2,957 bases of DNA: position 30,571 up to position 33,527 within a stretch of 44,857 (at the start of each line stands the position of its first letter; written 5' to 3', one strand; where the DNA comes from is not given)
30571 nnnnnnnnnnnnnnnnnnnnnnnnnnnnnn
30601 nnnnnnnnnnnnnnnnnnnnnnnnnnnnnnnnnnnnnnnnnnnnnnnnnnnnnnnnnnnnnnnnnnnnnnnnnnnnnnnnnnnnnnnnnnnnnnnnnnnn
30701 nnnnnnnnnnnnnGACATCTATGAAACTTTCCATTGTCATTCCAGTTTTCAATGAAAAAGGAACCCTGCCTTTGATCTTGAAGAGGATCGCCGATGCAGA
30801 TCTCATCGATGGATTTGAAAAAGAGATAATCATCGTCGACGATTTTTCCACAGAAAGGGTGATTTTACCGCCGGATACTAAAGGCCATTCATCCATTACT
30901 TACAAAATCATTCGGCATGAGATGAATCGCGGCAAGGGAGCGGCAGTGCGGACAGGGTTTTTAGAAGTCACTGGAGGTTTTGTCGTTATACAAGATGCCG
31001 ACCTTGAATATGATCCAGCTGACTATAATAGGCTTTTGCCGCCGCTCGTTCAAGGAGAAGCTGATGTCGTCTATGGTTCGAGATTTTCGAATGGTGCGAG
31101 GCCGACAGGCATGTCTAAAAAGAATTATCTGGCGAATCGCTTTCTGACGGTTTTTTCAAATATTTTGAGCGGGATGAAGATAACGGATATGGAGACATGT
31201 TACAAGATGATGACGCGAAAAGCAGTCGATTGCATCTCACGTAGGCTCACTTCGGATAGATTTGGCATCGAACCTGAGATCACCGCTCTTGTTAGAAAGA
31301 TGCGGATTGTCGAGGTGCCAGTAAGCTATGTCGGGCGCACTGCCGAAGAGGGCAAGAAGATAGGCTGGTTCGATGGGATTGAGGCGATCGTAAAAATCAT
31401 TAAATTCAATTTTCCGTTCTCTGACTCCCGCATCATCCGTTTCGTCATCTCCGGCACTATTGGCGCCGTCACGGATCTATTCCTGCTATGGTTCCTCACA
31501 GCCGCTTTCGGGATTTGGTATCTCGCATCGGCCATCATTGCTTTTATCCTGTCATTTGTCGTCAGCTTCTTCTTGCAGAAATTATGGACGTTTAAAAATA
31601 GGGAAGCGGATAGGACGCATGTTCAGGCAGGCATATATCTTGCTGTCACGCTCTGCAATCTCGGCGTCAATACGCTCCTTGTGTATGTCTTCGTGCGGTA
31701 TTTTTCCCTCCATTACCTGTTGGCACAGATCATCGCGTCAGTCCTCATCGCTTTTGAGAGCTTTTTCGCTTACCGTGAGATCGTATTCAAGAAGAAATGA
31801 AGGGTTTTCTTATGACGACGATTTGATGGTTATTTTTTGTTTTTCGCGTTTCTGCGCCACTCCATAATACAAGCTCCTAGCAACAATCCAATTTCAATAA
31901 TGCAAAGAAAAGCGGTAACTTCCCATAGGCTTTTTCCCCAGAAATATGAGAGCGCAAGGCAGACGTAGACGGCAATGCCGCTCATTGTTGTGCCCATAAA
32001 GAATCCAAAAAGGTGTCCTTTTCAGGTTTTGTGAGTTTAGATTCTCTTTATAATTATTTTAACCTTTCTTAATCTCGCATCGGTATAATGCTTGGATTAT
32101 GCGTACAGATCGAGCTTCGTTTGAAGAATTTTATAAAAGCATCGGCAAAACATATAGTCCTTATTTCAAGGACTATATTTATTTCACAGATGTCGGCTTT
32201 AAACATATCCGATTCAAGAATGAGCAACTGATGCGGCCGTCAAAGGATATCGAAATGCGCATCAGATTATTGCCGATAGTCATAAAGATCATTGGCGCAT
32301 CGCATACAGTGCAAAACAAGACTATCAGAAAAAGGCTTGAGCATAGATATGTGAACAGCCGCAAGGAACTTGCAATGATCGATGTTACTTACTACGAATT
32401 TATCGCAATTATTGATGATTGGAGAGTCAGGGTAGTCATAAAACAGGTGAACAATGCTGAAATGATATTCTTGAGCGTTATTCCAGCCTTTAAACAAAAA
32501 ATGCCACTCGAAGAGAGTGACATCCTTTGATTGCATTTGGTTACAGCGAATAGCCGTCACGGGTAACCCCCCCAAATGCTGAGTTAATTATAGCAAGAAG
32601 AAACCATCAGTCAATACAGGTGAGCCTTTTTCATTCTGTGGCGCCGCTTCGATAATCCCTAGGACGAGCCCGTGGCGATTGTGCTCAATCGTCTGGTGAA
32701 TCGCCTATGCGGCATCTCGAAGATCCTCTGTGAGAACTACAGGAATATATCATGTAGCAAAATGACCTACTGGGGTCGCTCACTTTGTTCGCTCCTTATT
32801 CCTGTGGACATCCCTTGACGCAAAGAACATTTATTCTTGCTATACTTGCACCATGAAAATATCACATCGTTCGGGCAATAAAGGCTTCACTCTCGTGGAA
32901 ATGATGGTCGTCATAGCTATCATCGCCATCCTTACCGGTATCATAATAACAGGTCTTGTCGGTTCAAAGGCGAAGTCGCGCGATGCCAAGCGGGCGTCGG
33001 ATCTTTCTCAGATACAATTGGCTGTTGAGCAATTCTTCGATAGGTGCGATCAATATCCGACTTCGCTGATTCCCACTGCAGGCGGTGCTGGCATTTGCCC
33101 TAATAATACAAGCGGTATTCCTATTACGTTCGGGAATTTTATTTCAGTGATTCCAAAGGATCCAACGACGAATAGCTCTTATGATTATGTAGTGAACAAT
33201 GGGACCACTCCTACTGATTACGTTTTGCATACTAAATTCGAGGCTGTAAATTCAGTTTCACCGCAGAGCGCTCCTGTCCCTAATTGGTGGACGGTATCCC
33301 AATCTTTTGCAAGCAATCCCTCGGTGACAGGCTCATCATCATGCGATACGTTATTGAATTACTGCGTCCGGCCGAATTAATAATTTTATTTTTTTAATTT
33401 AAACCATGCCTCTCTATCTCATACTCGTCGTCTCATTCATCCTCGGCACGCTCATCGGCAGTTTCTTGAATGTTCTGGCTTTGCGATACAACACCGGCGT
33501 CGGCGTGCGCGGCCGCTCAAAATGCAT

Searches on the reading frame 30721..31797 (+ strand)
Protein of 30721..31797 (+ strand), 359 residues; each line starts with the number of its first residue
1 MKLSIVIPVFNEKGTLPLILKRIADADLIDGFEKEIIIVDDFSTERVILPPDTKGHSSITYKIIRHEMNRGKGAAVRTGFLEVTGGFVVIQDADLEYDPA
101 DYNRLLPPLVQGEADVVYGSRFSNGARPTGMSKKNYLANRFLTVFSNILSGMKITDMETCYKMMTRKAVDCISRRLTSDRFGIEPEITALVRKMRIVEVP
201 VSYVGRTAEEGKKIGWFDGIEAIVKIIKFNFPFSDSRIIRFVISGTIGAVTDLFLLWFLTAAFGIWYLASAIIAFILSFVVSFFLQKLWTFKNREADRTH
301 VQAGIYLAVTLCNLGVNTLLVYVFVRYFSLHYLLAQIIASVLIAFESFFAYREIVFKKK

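Call 72: search_protein_families(library=pfam, proteins=[window:30721-31797:+], max_evalue=0.001)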
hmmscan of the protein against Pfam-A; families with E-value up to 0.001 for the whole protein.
window:30721-31797:+ (359 aa): 2 families
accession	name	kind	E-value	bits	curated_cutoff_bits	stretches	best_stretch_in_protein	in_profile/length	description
PF00535.33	Glycos_transf_2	-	5.3e-25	88.7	23.3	1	4-172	1-167/168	Glycosyl transferase family 2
PF04138.20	GtrA_DPMS_TM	-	3.3e-22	79.3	26.1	1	240-356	1-117/117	GtrA/DPMS, transmembrane domain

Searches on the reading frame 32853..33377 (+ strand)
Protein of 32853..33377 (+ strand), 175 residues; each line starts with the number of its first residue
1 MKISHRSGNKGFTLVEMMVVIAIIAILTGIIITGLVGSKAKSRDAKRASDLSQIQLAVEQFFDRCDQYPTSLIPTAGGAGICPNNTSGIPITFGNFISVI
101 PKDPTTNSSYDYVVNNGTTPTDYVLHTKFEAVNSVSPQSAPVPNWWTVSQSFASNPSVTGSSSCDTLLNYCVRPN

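Call 72: search_protein_families(library=pfam, proteins=[window:32853-33377:+], max_evalue=0.001)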
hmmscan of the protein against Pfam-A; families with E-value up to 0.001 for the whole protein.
window:32853-33377:+ (175 aa): 1 family
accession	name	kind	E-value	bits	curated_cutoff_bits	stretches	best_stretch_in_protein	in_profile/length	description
PF07963.17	N_methyl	-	2.7e-09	36.7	21.2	1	7-31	2-26/27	Prokaryotic N-terminal methylation motif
